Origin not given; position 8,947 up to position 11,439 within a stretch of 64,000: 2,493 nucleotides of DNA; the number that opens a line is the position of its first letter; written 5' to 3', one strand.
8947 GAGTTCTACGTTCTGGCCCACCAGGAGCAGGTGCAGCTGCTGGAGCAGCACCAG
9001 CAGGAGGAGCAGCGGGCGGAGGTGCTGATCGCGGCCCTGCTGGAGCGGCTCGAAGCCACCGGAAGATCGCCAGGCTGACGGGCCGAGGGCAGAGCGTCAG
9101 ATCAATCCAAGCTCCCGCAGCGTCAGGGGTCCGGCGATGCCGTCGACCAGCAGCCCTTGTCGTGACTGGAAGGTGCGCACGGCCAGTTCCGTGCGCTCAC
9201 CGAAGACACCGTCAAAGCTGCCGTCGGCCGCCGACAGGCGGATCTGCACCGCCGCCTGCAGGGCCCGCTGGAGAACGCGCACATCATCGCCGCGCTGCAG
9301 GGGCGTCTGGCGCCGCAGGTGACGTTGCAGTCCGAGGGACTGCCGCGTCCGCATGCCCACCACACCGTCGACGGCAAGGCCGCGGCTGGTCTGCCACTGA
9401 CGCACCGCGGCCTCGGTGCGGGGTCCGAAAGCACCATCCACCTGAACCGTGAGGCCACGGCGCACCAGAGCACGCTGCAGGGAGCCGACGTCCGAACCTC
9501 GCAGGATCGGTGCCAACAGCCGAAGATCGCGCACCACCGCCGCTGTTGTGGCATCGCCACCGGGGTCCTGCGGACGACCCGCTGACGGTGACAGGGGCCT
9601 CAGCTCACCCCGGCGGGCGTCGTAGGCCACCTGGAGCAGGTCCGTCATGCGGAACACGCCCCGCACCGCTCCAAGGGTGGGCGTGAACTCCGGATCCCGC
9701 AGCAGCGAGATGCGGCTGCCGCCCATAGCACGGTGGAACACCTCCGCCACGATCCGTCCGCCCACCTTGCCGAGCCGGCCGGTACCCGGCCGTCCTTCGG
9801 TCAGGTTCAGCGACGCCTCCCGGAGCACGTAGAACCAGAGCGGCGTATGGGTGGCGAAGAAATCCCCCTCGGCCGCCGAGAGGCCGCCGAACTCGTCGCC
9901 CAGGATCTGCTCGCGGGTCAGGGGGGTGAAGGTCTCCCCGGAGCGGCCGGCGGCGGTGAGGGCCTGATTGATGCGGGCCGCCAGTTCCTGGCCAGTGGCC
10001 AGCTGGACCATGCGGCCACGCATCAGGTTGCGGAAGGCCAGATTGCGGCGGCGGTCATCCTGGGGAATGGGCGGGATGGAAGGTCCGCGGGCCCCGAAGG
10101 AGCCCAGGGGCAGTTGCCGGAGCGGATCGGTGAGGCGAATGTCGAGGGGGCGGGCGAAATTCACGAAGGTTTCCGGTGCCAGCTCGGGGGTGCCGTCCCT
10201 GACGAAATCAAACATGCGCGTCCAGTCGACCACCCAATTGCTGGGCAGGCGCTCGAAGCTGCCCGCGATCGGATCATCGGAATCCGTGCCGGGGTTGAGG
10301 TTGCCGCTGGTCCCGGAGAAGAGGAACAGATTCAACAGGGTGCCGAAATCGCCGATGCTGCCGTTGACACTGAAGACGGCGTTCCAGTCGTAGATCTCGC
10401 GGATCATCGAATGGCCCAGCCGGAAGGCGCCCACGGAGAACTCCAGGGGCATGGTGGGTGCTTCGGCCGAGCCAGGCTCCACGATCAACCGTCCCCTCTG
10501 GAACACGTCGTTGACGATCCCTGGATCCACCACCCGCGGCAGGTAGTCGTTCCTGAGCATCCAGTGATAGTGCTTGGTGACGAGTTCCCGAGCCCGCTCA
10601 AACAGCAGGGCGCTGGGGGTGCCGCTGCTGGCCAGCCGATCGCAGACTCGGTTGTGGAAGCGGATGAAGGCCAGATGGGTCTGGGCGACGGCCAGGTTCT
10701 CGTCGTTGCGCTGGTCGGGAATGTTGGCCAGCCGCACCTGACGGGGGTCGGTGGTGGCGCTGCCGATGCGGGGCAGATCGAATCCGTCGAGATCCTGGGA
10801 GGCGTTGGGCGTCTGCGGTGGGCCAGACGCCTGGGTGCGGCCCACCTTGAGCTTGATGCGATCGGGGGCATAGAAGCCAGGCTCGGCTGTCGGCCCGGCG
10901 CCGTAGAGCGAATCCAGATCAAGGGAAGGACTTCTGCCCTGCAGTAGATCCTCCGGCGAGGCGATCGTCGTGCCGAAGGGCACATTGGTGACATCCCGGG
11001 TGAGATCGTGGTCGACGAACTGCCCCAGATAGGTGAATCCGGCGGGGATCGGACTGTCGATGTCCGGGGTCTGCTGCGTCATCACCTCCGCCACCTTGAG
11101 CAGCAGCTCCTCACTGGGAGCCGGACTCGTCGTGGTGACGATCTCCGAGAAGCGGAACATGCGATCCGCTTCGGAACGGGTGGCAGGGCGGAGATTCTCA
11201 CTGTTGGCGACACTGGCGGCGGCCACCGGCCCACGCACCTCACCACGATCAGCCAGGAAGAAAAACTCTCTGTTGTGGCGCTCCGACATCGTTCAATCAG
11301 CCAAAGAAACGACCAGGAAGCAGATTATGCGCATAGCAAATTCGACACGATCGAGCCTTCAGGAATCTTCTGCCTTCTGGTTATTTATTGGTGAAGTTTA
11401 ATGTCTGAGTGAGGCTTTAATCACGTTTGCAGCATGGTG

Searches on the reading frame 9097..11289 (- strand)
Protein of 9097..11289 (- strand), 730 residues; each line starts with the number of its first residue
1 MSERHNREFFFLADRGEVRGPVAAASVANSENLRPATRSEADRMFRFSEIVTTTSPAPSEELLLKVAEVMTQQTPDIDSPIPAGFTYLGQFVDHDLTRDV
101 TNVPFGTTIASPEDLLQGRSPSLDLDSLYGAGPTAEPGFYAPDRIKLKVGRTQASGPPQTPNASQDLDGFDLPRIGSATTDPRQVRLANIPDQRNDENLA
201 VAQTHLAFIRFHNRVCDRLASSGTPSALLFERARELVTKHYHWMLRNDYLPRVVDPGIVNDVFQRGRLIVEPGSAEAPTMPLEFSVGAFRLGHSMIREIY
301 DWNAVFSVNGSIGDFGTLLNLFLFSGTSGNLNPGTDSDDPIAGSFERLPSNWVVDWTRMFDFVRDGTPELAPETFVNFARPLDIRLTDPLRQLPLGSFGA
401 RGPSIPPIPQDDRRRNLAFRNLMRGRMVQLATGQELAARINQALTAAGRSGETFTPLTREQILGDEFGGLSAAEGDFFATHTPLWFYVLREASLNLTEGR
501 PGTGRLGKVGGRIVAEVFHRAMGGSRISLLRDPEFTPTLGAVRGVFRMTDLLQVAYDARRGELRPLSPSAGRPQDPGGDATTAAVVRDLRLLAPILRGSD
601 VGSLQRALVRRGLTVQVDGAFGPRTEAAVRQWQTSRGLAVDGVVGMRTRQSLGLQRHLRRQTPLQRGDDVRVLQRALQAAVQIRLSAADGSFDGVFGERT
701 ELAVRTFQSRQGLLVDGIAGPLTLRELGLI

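Call 16: search_protein_families(library=pfam, proteins=[window:9097-11289:-], max_evalue=0.01)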
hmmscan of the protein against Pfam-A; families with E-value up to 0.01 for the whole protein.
window:9097-11289:- (730 aa): 3 families
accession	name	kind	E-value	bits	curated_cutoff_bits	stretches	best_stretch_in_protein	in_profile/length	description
PF01471.23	PG_binding_1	-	1.1e-31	109.2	23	2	666-727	1-57/57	Putative peptidoglycan binding domain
PF03098.20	An_peroxidase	-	1.4e-15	57.3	25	1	111-300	142-324/530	Animal haem peroxidase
PF09374.15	PG_binding_3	-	7.6e-10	39.3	24.6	1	604-635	6-36/76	Predicted Peptidoglycan domain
